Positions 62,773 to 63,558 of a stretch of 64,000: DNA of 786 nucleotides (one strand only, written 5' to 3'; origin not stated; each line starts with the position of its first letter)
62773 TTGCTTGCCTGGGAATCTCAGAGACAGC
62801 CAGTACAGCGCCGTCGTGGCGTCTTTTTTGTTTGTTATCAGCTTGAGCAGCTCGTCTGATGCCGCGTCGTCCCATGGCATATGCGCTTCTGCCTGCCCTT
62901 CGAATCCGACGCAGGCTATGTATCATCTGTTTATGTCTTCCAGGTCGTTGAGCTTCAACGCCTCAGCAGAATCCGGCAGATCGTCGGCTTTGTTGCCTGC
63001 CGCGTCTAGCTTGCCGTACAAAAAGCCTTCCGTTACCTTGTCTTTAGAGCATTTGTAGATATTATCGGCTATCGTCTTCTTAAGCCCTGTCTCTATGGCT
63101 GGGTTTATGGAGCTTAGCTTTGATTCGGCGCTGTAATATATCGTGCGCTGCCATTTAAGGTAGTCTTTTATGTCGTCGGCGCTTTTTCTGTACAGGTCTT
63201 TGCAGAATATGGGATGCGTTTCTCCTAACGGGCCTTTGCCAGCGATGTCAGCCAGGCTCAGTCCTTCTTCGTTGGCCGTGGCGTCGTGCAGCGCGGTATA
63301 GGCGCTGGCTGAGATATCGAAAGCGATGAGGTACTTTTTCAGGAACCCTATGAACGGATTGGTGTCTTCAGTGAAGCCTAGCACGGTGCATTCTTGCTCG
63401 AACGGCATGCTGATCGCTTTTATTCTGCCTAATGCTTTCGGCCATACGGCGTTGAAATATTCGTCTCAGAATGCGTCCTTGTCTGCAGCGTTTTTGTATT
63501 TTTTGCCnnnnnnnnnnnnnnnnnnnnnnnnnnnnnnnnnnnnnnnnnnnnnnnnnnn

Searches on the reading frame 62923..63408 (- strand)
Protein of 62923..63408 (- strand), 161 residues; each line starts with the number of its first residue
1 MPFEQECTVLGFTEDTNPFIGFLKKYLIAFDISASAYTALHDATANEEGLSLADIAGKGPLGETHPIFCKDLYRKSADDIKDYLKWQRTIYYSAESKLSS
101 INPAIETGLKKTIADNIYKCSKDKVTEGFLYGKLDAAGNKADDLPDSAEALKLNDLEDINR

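Call 64: find_encoding_contigs(protein=window:62923-63408:-, flank=10000, max_places=3)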
Protein window:62923-63408:- (161 aa): 11 contigs read that carry it; 3 places shown.
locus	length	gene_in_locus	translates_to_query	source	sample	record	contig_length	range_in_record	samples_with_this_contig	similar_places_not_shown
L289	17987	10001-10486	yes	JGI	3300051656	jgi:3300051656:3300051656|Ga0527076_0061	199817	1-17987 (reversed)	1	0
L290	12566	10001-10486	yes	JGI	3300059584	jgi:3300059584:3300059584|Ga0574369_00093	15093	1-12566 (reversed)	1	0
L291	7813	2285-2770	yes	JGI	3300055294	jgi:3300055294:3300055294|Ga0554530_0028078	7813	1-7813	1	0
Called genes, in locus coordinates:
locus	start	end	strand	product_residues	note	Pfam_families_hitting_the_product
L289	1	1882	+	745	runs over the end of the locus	PF03420:Peptidase_S77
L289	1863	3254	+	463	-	PF07068:Gp23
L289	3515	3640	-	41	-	-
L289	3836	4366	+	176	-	-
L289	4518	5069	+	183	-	PF26809:Phage_T4_gp13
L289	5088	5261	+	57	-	-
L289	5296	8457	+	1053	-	-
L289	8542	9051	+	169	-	-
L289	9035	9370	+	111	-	-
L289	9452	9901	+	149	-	-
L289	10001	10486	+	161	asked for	-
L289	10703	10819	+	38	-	-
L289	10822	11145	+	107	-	-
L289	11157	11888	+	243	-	-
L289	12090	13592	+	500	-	-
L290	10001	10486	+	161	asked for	-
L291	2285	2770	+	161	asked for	-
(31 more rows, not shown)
